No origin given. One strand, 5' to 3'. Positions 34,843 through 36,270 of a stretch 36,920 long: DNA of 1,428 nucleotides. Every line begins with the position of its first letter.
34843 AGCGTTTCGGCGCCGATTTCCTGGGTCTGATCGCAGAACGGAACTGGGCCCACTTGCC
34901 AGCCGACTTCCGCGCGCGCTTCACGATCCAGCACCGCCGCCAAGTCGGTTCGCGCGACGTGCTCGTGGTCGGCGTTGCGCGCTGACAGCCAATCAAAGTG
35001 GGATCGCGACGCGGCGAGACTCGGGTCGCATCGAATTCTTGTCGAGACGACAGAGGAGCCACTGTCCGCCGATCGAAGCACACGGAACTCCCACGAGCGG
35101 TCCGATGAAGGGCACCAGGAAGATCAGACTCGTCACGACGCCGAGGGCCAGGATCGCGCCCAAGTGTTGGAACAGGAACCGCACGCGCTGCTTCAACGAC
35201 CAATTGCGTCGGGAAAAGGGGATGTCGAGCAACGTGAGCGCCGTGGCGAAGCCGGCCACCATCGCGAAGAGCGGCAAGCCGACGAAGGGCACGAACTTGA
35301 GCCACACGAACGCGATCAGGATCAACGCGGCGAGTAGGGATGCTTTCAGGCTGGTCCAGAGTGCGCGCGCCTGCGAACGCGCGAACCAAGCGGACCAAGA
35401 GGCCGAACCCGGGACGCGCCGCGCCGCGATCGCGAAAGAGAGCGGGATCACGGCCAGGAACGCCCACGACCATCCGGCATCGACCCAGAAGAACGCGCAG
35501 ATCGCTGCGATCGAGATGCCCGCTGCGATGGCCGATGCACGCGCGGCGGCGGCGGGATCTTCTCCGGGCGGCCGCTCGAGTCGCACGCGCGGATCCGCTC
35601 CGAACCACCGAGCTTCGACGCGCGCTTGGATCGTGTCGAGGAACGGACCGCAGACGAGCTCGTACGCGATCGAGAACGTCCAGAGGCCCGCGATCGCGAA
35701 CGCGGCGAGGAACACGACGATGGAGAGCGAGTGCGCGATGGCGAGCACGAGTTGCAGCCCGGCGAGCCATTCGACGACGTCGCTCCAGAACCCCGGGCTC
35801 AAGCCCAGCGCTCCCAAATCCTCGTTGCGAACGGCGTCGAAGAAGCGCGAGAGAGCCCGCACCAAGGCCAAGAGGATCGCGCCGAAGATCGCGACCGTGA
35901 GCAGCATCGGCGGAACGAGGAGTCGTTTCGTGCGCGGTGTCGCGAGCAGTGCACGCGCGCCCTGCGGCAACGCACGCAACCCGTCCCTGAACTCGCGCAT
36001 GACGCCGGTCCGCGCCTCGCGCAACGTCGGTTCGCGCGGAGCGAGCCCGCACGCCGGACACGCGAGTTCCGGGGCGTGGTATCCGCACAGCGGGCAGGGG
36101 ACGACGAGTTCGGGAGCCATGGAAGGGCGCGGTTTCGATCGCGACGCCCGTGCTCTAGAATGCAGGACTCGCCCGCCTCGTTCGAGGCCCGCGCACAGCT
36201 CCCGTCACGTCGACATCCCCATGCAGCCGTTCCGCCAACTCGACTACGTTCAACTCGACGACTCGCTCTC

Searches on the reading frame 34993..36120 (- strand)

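Call 29: search_protein_families(library=pfam, proteins=[window:34993-36120:-], max_evalue=0.001)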
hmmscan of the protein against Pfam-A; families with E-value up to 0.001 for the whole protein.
window:34993-36120:- (375 aa): 1 family
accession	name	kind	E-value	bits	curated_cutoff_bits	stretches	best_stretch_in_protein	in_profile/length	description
PF07264.17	EI24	-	3.2e-17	63.8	32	1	52-343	3-197/199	Sulfate transporter CysZ/Etoposide-induced protein 2.4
